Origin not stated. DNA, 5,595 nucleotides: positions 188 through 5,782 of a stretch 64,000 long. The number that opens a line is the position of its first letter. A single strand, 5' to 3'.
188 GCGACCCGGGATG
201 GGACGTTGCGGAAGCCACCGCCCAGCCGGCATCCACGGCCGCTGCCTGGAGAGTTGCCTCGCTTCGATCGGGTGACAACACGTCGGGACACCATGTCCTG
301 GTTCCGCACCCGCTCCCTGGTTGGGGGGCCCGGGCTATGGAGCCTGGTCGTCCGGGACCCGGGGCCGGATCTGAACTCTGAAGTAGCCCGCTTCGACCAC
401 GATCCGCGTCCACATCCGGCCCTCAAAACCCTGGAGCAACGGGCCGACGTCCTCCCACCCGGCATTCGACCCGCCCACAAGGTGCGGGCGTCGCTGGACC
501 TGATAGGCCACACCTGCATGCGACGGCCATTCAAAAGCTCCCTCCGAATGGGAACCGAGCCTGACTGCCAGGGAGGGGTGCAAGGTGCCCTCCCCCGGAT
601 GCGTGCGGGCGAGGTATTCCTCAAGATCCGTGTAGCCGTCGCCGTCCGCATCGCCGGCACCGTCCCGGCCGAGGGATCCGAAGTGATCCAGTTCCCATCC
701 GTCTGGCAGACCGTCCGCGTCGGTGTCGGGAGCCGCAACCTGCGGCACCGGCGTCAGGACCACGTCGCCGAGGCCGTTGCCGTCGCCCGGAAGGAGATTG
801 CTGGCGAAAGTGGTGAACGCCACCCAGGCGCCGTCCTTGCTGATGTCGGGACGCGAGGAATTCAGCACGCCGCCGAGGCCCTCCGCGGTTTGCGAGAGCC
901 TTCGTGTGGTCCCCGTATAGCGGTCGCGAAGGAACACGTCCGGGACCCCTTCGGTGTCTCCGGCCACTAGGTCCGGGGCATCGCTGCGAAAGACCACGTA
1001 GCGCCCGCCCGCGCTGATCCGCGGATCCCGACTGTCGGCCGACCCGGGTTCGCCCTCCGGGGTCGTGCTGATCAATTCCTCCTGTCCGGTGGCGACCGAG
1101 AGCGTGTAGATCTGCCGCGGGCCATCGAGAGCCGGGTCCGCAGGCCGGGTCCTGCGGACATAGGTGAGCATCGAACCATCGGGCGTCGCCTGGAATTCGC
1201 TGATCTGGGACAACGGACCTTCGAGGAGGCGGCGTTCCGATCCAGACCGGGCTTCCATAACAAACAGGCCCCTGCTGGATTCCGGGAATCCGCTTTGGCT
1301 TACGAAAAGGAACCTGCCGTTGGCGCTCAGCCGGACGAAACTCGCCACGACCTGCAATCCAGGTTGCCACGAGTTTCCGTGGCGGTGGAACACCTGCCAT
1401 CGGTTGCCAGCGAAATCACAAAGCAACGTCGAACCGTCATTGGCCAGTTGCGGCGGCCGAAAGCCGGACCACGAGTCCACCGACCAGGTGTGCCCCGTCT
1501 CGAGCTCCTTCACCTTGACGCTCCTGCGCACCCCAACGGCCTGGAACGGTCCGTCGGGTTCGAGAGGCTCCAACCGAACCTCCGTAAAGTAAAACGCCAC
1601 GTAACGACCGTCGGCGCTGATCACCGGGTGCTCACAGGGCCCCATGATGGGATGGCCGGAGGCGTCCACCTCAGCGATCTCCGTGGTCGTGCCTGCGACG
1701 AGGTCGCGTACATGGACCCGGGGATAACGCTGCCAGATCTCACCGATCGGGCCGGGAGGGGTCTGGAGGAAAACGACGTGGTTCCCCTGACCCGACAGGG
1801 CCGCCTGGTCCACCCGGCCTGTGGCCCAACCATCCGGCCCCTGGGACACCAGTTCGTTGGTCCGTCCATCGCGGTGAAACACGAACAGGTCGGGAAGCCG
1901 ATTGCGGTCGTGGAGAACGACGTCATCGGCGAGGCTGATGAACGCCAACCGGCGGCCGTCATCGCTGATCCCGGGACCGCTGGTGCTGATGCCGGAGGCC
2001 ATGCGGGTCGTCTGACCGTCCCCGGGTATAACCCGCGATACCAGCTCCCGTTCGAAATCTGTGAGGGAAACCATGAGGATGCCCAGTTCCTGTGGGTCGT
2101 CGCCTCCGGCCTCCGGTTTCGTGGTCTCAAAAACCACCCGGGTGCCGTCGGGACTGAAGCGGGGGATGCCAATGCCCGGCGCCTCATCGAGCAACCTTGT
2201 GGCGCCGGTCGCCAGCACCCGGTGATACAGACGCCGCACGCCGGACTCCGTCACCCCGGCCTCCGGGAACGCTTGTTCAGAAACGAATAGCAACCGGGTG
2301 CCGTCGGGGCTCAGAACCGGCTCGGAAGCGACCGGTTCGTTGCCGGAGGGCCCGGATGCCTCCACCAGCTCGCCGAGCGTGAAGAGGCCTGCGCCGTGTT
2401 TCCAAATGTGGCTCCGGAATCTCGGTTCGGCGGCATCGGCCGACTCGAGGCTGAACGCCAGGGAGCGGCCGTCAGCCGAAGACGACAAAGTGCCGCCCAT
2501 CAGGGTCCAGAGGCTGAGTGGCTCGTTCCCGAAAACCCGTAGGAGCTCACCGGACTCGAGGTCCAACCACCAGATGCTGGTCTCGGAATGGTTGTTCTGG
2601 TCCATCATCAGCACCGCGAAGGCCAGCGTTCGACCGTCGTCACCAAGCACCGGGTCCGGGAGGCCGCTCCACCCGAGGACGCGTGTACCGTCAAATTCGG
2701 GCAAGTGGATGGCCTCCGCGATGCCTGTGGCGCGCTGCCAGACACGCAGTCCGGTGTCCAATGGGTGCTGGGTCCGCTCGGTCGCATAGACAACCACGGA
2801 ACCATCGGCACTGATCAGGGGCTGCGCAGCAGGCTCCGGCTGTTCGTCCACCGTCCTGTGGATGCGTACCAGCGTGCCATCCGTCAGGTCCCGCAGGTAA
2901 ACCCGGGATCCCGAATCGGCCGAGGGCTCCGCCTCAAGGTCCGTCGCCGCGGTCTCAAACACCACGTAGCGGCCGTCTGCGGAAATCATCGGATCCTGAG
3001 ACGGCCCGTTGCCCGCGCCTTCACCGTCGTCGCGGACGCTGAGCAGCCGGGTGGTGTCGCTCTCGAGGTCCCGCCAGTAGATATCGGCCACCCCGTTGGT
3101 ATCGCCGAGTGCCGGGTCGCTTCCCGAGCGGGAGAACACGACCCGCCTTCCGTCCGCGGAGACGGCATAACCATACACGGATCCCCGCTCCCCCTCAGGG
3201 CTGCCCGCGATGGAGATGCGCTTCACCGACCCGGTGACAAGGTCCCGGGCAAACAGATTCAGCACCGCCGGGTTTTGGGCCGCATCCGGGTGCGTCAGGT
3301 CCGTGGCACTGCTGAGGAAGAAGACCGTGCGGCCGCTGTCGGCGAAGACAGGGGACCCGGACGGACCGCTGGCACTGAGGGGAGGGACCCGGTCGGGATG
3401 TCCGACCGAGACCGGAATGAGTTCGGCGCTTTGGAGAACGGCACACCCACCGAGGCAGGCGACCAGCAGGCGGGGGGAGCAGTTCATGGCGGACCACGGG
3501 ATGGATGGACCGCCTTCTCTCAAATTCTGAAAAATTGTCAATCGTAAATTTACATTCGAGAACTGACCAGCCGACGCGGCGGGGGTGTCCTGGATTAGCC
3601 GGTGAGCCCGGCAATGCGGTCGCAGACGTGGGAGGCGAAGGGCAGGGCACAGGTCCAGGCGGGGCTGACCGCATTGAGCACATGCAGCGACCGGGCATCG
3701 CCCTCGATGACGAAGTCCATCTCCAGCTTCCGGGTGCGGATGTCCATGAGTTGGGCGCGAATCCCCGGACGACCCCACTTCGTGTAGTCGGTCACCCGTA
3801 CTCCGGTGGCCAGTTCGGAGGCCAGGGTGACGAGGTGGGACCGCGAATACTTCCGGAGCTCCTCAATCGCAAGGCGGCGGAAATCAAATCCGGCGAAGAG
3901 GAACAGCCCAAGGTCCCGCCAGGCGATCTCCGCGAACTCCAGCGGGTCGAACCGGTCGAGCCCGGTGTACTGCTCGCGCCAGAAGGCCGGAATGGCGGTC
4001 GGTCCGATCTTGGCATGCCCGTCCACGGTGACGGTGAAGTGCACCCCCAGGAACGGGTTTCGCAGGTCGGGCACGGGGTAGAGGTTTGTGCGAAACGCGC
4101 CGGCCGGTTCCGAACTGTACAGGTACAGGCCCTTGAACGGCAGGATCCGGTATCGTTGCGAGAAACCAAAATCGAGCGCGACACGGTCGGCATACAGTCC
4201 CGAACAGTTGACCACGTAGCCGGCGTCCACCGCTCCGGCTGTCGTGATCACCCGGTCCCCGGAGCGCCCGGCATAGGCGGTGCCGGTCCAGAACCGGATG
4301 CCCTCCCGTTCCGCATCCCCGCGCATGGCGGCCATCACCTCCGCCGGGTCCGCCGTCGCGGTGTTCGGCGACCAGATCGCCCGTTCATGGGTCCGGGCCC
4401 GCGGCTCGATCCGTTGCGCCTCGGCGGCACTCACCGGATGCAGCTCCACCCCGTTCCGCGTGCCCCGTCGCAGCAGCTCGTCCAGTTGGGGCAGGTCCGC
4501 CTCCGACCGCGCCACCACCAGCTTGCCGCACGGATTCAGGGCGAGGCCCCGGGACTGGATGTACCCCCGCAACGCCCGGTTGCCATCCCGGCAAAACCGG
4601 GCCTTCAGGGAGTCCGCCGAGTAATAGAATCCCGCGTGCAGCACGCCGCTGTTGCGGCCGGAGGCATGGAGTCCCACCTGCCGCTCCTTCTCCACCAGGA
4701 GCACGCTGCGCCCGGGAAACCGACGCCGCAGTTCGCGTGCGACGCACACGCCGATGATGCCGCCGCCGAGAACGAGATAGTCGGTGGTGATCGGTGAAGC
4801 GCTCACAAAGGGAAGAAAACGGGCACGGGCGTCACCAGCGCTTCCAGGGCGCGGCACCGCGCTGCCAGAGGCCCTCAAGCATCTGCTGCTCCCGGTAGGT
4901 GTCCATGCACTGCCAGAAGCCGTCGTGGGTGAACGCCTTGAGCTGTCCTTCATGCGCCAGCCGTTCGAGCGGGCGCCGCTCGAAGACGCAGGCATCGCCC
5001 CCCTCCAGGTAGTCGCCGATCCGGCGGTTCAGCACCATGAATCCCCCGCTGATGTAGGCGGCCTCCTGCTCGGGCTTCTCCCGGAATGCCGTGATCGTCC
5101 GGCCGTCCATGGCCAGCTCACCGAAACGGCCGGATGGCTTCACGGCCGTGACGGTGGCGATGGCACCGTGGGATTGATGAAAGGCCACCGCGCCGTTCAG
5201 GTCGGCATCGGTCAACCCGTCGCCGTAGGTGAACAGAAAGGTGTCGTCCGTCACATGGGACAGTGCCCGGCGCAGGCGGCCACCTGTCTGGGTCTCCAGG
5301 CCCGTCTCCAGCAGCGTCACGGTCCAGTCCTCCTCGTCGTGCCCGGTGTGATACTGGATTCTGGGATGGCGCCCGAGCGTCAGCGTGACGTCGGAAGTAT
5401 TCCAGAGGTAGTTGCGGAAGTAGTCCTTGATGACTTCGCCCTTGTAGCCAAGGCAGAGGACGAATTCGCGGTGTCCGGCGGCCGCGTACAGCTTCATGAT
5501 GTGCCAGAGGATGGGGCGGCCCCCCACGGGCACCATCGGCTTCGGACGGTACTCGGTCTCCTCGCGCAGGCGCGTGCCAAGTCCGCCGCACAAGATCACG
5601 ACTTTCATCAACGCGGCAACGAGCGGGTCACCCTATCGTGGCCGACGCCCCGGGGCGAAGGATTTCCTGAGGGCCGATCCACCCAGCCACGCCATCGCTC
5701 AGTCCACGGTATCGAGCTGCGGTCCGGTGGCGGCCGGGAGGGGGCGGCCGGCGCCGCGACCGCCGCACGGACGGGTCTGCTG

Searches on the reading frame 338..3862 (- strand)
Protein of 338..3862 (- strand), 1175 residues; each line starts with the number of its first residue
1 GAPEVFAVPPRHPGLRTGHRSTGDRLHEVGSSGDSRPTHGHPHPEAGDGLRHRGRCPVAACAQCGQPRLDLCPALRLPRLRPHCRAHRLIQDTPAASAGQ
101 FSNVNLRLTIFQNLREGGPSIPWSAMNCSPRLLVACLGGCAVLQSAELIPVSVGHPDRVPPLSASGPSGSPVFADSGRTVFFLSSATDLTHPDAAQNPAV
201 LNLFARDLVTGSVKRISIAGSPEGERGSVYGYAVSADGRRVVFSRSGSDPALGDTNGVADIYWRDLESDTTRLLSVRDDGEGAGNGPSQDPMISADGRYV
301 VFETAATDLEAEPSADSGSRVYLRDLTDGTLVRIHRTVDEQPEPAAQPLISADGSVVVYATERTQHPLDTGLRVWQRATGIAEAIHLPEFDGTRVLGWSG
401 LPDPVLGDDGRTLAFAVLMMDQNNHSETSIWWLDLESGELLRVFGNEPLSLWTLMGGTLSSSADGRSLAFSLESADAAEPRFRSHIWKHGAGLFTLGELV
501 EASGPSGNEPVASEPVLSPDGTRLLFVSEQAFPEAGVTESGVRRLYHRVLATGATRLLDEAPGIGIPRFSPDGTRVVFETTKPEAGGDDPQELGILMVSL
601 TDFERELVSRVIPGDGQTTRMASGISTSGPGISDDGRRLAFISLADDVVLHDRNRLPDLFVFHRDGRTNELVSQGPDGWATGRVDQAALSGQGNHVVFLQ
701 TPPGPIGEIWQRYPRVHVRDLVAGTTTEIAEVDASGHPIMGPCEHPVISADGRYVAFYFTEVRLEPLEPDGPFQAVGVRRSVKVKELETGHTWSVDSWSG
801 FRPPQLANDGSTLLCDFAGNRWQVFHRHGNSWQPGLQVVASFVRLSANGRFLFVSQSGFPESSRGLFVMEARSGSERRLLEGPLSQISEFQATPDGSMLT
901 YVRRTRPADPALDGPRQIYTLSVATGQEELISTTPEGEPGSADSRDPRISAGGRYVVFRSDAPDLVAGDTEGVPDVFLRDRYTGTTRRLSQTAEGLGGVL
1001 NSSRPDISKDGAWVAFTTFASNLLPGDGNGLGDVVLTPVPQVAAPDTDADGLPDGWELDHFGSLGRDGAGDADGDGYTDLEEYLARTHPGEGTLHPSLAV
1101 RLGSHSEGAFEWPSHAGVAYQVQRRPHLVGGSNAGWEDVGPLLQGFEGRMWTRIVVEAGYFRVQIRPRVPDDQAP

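Call 11: search_protein_families(library=pfam, proteins=[window:338-3862:-], max_evalue=0.0001)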
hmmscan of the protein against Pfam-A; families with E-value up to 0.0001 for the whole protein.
window:338-3862:- (1175 aa): 1 family
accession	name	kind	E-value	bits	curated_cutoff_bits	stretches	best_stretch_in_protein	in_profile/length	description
PF07676.18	PD40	-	8.1e-27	93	20.9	0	514-535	13-31/38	WD40-like Beta Propeller Repeat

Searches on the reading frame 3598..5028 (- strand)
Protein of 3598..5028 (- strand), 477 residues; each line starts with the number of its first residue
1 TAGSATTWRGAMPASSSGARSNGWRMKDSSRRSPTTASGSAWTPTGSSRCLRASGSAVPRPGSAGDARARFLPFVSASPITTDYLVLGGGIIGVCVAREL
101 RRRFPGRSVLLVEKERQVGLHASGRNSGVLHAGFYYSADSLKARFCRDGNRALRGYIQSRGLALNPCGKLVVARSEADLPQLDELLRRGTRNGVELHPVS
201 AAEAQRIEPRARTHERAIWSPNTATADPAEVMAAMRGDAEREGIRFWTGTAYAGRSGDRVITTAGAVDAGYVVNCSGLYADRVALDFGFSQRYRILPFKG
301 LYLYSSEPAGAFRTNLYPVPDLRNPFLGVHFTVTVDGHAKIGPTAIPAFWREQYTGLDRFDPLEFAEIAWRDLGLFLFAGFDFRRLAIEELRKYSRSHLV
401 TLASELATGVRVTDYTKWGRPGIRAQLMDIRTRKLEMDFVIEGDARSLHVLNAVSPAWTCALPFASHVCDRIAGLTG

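Call 11: search_protein_families(library=pfam, proteins=[window:3598-5028:-], max_evalue=0.0001)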
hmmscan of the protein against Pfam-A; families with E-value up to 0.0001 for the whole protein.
window:3598-5028:- (477 aa): 2 families
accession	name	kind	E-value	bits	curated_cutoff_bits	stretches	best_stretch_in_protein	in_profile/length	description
PF01266.30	DAO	-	2.4e-54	185.7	27.9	1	83-375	1-273/353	FAD dependent oxidoreductase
PF13450.12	NAD_binding_8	-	9.4e-07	29.5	21.9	1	86-126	1-39/68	NAD(P)-binding Rossmann-like domain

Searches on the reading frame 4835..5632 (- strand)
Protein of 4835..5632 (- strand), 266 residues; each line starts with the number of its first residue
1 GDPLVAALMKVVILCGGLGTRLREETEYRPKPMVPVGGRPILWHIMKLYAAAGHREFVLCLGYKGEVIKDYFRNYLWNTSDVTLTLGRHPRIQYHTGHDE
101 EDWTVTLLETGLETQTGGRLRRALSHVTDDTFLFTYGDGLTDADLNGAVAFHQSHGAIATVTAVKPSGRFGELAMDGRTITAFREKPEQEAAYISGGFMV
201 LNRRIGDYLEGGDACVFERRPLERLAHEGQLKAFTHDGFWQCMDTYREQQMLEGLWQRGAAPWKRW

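Call 11: search_protein_families(library=pfam, proteins=[window:4835-5632:-], max_evalue=0.0001)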
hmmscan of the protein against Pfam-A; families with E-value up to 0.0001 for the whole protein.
window:4835-5632:- (266 aa): 2 families
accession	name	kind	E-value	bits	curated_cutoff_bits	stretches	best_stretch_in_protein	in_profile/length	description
PF00483.29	NTP_transferase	-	4.4e-19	69.5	21.2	1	10-209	1-188/245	Nucleotidyl transferase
PF12804.13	NTP_transf_3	-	2.4e-08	34.8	27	1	11-139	1-96/160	MobA-like NTP transferase domain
